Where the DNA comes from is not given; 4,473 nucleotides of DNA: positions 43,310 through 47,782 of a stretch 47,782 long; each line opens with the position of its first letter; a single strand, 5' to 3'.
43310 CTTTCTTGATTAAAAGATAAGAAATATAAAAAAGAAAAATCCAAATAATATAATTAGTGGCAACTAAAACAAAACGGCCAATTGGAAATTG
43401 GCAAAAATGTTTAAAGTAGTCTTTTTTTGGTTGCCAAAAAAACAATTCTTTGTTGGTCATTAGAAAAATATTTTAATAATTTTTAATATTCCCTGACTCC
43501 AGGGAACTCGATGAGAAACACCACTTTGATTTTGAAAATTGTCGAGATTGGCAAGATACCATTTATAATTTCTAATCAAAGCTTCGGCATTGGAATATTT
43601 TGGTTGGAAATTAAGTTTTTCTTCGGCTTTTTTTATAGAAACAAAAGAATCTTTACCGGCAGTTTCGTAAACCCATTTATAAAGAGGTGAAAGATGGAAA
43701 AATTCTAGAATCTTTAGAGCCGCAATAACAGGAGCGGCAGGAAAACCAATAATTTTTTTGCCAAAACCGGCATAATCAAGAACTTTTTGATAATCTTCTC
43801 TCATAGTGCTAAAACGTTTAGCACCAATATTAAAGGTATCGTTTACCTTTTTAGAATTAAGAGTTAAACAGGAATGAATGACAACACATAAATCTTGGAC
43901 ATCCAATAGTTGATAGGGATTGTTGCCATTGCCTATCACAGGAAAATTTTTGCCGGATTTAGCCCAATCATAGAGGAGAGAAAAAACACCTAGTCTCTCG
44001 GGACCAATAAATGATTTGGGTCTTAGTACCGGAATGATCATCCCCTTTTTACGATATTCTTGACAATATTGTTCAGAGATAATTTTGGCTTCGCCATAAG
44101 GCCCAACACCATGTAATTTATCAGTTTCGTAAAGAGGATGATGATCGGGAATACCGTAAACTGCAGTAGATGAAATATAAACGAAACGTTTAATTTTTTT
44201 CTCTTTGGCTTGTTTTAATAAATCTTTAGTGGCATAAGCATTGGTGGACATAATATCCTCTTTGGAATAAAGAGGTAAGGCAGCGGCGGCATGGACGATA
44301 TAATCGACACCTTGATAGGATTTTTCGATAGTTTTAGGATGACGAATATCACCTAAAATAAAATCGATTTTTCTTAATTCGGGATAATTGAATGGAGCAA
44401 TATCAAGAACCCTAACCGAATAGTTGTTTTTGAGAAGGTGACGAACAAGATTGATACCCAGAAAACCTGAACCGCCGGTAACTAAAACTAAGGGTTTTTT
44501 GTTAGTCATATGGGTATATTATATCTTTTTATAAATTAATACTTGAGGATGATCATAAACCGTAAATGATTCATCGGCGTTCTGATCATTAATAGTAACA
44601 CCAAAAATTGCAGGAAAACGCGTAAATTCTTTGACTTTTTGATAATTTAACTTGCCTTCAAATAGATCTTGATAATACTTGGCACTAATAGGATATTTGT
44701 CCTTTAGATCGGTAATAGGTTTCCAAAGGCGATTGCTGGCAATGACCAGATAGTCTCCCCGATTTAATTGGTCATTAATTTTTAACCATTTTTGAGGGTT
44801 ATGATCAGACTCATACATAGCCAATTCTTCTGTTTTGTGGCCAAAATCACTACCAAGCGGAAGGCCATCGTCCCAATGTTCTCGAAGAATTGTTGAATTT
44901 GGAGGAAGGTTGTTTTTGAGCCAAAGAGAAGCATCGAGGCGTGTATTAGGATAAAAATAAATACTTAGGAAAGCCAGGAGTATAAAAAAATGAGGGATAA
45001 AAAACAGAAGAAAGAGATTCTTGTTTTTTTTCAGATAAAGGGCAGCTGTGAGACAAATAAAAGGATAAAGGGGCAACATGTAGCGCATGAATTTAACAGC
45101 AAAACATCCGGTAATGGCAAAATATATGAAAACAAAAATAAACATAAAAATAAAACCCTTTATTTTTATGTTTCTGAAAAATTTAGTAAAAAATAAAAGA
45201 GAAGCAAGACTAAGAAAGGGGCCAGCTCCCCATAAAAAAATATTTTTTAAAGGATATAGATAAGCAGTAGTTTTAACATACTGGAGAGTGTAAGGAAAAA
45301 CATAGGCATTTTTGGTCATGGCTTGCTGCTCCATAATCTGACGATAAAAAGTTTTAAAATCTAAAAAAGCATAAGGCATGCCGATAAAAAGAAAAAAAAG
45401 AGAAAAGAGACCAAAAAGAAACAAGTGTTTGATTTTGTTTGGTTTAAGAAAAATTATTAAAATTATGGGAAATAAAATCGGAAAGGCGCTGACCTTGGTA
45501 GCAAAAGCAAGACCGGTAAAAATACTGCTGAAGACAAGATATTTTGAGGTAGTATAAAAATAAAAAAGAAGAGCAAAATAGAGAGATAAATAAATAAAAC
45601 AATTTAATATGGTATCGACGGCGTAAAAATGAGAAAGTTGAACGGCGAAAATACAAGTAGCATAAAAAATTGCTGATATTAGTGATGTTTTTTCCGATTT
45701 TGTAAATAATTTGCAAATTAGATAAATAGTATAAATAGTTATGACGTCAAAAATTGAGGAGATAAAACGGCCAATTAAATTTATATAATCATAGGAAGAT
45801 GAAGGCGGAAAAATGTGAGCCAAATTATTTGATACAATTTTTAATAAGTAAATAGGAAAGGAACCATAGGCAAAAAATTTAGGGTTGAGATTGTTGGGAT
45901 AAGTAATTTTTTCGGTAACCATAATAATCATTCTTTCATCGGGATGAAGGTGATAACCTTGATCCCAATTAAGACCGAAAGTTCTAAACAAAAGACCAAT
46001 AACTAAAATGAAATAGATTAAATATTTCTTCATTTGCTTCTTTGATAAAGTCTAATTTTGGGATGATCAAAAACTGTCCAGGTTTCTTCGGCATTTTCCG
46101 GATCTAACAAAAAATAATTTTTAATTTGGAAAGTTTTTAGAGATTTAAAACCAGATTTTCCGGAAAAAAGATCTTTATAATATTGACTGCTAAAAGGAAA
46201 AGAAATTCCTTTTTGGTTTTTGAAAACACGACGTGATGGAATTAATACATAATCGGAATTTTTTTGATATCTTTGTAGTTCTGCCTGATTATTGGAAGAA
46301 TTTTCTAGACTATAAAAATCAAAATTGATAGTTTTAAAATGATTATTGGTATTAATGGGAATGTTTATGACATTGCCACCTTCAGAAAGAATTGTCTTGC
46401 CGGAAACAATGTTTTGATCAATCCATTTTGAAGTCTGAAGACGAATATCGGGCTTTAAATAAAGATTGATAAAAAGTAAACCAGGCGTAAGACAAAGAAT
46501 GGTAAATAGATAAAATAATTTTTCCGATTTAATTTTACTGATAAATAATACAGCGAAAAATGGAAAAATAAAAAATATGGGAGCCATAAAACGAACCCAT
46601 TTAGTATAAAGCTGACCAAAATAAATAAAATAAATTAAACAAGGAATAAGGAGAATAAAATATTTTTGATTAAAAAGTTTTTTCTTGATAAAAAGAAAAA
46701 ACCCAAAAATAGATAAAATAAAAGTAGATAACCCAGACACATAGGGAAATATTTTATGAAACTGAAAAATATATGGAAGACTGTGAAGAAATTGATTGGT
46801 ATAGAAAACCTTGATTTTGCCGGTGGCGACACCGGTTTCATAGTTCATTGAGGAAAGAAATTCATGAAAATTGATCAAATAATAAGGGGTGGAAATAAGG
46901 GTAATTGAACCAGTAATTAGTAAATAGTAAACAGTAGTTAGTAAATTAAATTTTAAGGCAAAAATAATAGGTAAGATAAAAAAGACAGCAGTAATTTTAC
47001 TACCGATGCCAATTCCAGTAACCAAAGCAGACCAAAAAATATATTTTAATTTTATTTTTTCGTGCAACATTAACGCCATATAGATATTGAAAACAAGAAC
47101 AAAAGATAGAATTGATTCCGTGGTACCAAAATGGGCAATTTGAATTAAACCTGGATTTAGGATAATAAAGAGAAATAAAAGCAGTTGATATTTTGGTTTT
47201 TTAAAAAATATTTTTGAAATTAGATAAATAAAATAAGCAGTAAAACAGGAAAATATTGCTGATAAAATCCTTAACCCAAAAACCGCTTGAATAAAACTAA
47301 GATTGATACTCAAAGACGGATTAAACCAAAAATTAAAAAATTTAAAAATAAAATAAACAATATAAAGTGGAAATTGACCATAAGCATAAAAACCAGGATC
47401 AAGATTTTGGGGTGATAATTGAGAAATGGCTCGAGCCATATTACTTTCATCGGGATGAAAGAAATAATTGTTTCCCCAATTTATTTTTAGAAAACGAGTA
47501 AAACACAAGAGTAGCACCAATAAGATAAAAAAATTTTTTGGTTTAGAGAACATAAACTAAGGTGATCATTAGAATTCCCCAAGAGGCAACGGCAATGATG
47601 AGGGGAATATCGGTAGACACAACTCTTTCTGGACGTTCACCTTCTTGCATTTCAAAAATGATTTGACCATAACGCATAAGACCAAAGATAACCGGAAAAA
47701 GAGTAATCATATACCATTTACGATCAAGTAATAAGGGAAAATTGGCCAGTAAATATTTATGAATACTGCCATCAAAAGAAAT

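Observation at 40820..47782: Candidate polyprenyl-phosphate-pentose (decaprenyl-phosphoarabinose-like) donor pathway with three GT-C-type transferases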

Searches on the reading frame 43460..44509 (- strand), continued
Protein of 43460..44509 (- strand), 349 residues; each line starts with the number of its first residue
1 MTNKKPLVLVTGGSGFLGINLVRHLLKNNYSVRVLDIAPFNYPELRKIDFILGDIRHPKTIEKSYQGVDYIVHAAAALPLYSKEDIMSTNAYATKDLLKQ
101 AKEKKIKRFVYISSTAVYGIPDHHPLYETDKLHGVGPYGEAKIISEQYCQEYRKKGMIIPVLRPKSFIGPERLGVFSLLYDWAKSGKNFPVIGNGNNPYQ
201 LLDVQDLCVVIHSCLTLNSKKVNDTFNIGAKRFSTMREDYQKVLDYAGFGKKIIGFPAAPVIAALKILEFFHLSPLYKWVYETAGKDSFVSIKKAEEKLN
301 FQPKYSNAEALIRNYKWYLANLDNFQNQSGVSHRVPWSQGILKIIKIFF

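Call 109: search_protein_families(library=ncbifam, proteins=[L097:7959-9050:+, L098:13404-14474:-, L097:6133-6813:-, L097:9052-10407:+, L097:10467-12056:-], max_evalue=0.00001)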
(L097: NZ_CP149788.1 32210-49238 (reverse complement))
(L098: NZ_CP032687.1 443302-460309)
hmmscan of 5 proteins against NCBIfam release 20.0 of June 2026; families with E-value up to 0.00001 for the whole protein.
L097:7959-9050:+ (363 aa): 20 families
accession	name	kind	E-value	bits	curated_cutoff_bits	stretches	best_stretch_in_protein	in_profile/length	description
TIGR03466.1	HpnA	hypoth_equivalog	1.1e-27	96.7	367.65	1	15-182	3-175/327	hopanoid-associated sugar epimerase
TIGR04180.1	EDH_00030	hypoth_equivalog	3.7e-23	82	475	1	16-241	2-240/297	NAD-dependent 4,6-dehydratase LegB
TIGR01179.1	galE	equivalog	7.2e-22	77.6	262.3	1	15-165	2-162/332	UDP-glucose 4-epimerase GalE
TIGR01181.1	dTDP_gluc_dehyt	equivalog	7.1e-21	74.6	365.1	1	15-332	2-316/321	dTDP-glucose 4,6-dehydratase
NF042423.1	oxyalk_red_Shew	equivalog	8.4e-18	64.5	580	1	14-182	10-179/331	2-alkyl-3-oxoalkanoate reductase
NF042422.1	oxyalk_red_OleD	equivalog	9.5e-18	64.6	580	1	15-214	3-204/329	2-alkyl-3-oxoalkanoate reductase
NF052578.1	StrlDmthSdmBMthl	equivalog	4.7e-13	49.6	600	1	16-282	4-270/328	sterol demethylase protein SdmB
NF047922.1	GDPFucSynFcl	equivalog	1.5e-12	47.6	500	0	105-246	86-242/308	GDP-L-fucose synthase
TIGR01746.1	Thioester-redct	subfamily_domain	4.6e-12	45.8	213.35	1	76-188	87-206/371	thioester reductase domain-containing protein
NF007956.0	PRK10675.1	subfamily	2.1e-11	43.6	394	1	15-164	3-165/338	UDP-glucose 4-epimerase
TIGR01777.1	yfcH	hypoth_equivalog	2.5e-11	43.7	207.35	1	16-242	2-226/292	TIGR01777 family oxidoreductase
NF043036.1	ErythonDh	equivalog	2.6e-10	40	325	1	15-167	3-168/321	D-erythronate dehydrogenase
TIGR02622.1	CDP_4_6_dhtase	equivalog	3.9e-10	39.4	278.45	1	14-164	6-170/352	CDP-glucose 4,6-dehydratase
NF041293.1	G6PDh_Azf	equivalog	3.7e-09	36.4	400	1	14-134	4-125/252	NAD-dependent glucose-6-phosphate dehydrogenase Azf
NF058621.1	DiazavRedAvaA7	equivalog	6.1e-09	35.9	400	1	15-142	3-132/304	3-diazoavenalumate denitrifying reductase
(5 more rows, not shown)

L098:13404-14474:- (356 aa): 18 families
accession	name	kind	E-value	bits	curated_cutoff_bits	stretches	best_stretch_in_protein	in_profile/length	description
TIGR03466.1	HpnA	hypoth_equivalog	5e-25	88.1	367.65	1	14-353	3-325/327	hopanoid-associated sugar epimerase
NF042422.1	oxyalk_red_OleD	equivalog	1e-19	71.1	580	1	14-343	3-322/329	2-alkyl-3-oxoalkanoate reductase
TIGR01179.1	galE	equivalog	1.1e-19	70.5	262.3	1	14-187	2-172/332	UDP-glucose 4-epimerase GalE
NF042423.1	oxyalk_red_Shew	equivalog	2.1e-19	69.8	580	1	13-342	10-328/331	2-alkyl-3-oxoalkanoate reductase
TIGR04180.1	EDH_00030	hypoth_equivalog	2.9e-18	66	475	1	14-280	1-267/297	NAD-dependent 4,6-dehydratase LegB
TIGR01181.1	dTDP_gluc_dehyt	equivalog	1.2e-17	64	365.1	1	14-353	2-315/321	dTDP-glucose 4,6-dehydratase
NF052578.1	StrlDmthSdmBMthl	equivalog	9.4e-17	61.7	600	1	15-352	4-325/328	sterol demethylase protein SdmB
NF058621.1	DiazavRedAvaA7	equivalog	7.2e-13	48.8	400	1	33-269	12-248/304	3-diazoavenalumate denitrifying reductase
NF007956.0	PRK10675.1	subfamily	8e-11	41.6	394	1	14-187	3-176/338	UDP-glucose 4-epimerase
TIGR01214.1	rmlD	equivalog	6.6e-10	38.5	224.05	1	14-253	2-210/285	dTDP-4-dehydrorhamnose reductase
NF043036.1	ErythonDh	equivalog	8.2e-10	38.4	325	1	14-169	3-158/321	D-erythronate dehydrogenase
NF011728.1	PRK15181.1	equivalog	1.2e-09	37.6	760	1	13-245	17-256/348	Vi polysaccharide biosynthesis UDP-N-acetylglucosaminuronic acid C-4 epimerase TviC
NF041293.1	G6PDh_Azf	equivalog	5.4e-09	35.8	400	1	14-140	5-121/252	NAD-dependent glucose-6-phosphate dehydrogenase Azf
TIGR02622.1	CDP_4_6_dhtase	equivalog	9.1e-09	34.9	278.45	0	14-172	7-166/352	CDP-glucose 4,6-dehydratase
TIGR02197.1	heptose_epim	equivalog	2.5e-08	33.5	274.6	1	14-196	1-175/316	ADP-glyceromanno-heptose 6-epimerase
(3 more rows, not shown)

L097:6133-6813:- (226 aa): 5 families
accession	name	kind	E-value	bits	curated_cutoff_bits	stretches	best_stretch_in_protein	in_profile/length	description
NF038032.1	CehA_McbA_metalo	domain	6.2e-23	81.7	80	1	5-189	5-213/315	CehA/McbA family metallohydrolase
NF047791.1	RNaseRnm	equivalog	2e-15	56.8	375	1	4-72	2-76/275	RNase RNM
NF041577.1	nside_bi_sphtase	equivalog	8.5e-12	44.8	400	1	4-69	3-68/276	3',5'-nucleoside bisphosphate phosphatase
NF041661.1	Cycl_ph_dihydrol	equivalog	5.5e-09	35.7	500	0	6-69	1-64/259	phosphoribosyl 1,2-cyclic phosphate 1,2-diphosphodiesterase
NF045780.1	TrlF_fam_ATP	equivalog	2.8e-08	33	350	1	3-76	6-95/944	TrlF family AAA-like ATPase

L097:9052-10407:+ (451 aa): 0 families

L097:10467-12056:- (529 aa): 3 families
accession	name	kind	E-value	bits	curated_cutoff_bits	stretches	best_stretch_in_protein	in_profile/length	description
NF052499.1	MnslTaseMT1671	equivalog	2e-17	62.9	900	1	24-419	27-385/523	mannosyltransferase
TIGR03663.1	TIGR03663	subfamily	4.2e-12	45.8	126.25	1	29-166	7-141/435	flippase activity-associated protein Agl23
TIGR04154.1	archaeo_STT3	subfamily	4.6e-06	25.3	450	1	93-140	94-141/831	oligosaccharyl transferase, archaeosortase A system-associated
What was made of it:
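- A GT39-like protein beside the haloarchaeal UbiA-SDR pair hits that model weakly (45.8 bits; call 109).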

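Call 112: search_protein_families(library=ncbifam, proteins=[L098:11399-13375:-], max_evalue=0.001)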
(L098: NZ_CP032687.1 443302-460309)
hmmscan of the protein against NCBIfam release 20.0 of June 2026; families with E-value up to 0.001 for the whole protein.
L098:11399-13375:- (658 aa): 0 families

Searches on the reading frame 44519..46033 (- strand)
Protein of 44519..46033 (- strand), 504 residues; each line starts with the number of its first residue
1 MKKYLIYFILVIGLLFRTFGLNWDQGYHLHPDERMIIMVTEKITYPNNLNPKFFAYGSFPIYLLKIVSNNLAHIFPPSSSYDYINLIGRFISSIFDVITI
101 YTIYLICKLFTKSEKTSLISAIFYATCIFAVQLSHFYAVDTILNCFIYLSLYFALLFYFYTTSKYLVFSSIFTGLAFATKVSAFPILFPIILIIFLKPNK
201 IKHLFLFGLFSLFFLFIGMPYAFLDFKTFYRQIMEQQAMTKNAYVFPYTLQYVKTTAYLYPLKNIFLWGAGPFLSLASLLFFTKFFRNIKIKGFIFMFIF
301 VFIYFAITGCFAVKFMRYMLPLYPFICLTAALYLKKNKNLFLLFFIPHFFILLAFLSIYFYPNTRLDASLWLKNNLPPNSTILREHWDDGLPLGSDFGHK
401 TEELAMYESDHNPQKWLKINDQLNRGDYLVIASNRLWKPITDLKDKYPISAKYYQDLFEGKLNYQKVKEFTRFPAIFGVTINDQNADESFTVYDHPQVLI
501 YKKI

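Call 4: search_protein_families(library=pfam, proteins=[window:44519-46033:-], max_evalue=0.01)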
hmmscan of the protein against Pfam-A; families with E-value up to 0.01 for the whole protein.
window:44519-46033:- (504 aa): 1 family
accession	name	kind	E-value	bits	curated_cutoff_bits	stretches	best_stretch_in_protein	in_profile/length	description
PF13231.12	PMT_2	-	2.1e-11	44.8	26.1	1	89-218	25-154/160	Dolichyl-phosphate-mannose-protein mannosyltransferase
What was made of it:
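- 44519..46033 (-): GT-C type membrane protein 2 (PMT_2-like, 504 aa). Pfam PMT_2 44.8 bits (call 4).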

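Call 5: search_protein_families(library=ncbifam, proteins=[window:44519-46033:-], max_evalue=1)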
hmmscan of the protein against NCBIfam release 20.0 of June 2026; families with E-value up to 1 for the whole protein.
window:44519-46033:- (504 aa): 0 families

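Call 34: search_solved_structures(query=A4, max_evalue=1)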
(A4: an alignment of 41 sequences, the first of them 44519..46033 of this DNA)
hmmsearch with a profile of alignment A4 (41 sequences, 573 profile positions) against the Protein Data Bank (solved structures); distinct sequences matched with E-value up to 1: 3.
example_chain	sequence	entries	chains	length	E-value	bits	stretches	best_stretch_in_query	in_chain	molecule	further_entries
6p25_A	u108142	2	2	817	0.0002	23.8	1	100-262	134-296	Dolichyl-phosphate-mannose--protein mannosyltransferase 1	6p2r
9rql_A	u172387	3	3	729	0.081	15.2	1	96-221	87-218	Protein O-mannosyl-transferase TMEM260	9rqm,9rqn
5ezm_A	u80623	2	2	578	0.81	11.9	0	318-371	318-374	4-amino-4-deoxy-L-arabinose transferase or related glycosyltransferases of PMT family | 4-amino-4-deoxy-L-arabinose (L-Ara4N) transferase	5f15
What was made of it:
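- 44519..46033 (-): A profile of 41 orthologs hits yeast Pmt1 6p25 at E=2e-4, TMEM260 at 0.08 and ArnT at 0.8 (call 34).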

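Call 88: predict_structure(alignment_id=A8)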
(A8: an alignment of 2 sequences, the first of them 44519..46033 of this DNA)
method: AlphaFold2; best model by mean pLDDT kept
length: 504 residues; sequences in the alignment: 2
mean_pLDDT: 44.7   pTM: 0.40
mean pLDDT of the five models: 44.7, 43.4, 42.9, 40.1, 38.1
residues with pLDDT >= 90: 4; 70-90: 60; 50-70: 40; < 50: 400
segments of 3 or more residues with pLDDT < 50: 1-362, 388-392, 394-396, 434-439, 472-495
pLDDT, mean of each block of 10 residues (from residue 1): 37 36 30 36 38 34 42 38 40 43 45 45 44 34 38 39 37 34 35 40 39 36 33 34 32 31 32 37 39 41 35 31 37 38 41 38 53 77 65 57 66 74 87 53 63 77 84 37 31 49 90
secondary structure, 60 per line:
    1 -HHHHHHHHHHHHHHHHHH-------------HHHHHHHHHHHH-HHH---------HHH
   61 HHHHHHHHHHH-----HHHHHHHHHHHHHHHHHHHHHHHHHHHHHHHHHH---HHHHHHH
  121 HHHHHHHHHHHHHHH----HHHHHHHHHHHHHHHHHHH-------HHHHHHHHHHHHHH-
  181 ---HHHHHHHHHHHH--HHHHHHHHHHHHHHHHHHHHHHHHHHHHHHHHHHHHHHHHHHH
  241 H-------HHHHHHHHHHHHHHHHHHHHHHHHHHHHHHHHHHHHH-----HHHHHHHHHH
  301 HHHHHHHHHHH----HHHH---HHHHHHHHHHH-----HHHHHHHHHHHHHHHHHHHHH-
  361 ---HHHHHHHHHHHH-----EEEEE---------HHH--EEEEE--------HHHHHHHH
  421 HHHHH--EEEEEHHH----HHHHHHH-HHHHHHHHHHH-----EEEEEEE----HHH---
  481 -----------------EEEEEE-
elements in order: H2-19 H33-44 H58-71 H77-110 H114-135 H140-158 H166-179 H184-195 H198-241 H249-285 H291-311 H316-319 H323-333 H339-359 H364-375 E381-385 E400-404 H413-425 E428-432 H440-446 H448-458 E464-470 E498-503
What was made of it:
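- My model of GTC2 failed (pLDDT 44.7; call 88).
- Tried and rejected: An AF2 model of GTC2 from a two-sequence alignment failed (pLDDT 44.7; call 88) and was not used.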

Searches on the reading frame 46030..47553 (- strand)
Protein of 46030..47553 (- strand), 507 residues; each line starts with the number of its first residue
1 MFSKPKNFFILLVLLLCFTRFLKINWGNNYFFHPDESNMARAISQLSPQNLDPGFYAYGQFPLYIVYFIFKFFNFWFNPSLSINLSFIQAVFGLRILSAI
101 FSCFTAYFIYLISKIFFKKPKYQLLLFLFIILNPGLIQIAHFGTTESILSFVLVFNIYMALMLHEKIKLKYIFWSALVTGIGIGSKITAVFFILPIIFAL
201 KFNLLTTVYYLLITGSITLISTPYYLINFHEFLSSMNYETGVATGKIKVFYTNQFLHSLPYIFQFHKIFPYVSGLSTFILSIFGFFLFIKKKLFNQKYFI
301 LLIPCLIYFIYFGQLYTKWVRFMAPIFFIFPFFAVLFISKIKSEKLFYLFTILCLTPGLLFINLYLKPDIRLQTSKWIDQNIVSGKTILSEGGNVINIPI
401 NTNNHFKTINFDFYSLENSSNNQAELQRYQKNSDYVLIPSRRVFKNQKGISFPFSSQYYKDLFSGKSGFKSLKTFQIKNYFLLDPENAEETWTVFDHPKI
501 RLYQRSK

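Call 4: search_protein_families(library=pfam, proteins=[window:46030-47553:-], max_evalue=0.01)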
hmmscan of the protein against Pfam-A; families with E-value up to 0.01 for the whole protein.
window:46030-47553:- (507 aa): 2 families
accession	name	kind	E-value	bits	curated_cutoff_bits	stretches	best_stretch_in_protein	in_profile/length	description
PF13231.12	PMT_2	-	3.7e-08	34.2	26.1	1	91-222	21-156/160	Dolichyl-phosphate-mannose-protein mannosyltransferase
PF02366.24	PMT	-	6.8e-05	23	22.7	1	13-209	4-205/245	Dolichyl-phosphate-mannose-protein mannosyltransferase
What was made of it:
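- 46030..47553 (-): GT-C type membrane protein 1 (PMT_2-like, 507 aa), a predicted lipid-linked-sugar transferase. Pfam PMT_2 34.2 bits and PMT 23.0 bits, both above their cutoffs (call 4).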

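Call 5: search_protein_families(library=ncbifam, proteins=[window:46030-47553:-], max_evalue=1)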
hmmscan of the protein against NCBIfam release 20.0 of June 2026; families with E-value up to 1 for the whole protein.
window:46030-47553:- (507 aa): 0 families

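Call 6: find_encoding_contigs(protein=window:46030-47553:-, flank=10000, max_places=6)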
Protein window:46030-47553:- (507 aa): 1 contig read that carries it; 1 place shown.
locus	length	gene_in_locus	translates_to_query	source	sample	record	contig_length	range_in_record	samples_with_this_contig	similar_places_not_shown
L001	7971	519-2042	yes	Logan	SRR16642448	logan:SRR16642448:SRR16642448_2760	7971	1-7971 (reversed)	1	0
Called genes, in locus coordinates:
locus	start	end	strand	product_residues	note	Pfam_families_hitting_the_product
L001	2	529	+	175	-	?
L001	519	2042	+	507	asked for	PF13231:PMT_2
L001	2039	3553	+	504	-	PF13231:PMT_2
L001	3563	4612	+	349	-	PF01073:3Beta_HSD, PF01370:Epimerase, PF02719:Polysacc_synt_2, PF04321:RmlD_sub_bind, PF16363:GDP_Man_Dehyd, PF13460:NAD_binding_10, PF07993:NAD_binding_4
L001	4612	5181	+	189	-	PF01569:PAP2, PF14378:PAP2_3 (weak), PF14360:PAP2_C (weak)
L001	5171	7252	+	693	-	PF10060:DUF2298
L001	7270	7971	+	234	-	?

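Call 17: search_solved_structures(query=window:46030-47553:-, max_evalue=1)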
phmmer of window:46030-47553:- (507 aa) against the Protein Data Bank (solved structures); distinct sequences matched with E-value up to 1: 0.

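Call 33: search_solved_structures(query=A3, max_evalue=1)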
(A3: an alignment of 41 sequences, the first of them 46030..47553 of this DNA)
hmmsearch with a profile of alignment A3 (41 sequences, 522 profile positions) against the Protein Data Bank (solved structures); distinct sequences matched with E-value up to 1: 1.
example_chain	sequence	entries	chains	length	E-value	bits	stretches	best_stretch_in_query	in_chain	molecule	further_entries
6obm_A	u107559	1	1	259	0.21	13.3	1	29-60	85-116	Ricin A chain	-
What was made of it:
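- GTC1 has no solved-structure relative by sequence (call 33).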

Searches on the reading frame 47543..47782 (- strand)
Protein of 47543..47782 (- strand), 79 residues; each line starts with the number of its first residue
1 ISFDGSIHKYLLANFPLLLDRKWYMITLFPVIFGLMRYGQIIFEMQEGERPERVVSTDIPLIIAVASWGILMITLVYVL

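Call 4: search_protein_families(library=pfam, proteins=[window:47543-47782:-], max_evalue=0.01)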
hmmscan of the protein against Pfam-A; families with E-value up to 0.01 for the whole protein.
window:47543-47782:- (79 aa): 0 families

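Call 5: search_protein_families(library=ncbifam, proteins=[window:47543-47782:-], max_evalue=1)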
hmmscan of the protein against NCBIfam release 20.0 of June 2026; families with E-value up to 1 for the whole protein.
window:47543-47782:- (79 aa): 2 families
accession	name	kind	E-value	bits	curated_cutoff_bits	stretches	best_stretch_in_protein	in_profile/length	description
NF008978.0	PRK12324.1-4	equivalog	0.00021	20.3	207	1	21-78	265-321/322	decaprenyl-phosphate phosphoribosyltransferase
NF008977.0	PRK12324.1-2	equivalog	0.0062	16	234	1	23-77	234-288/297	decaprenyl-phosphate phosphoribosyltransferase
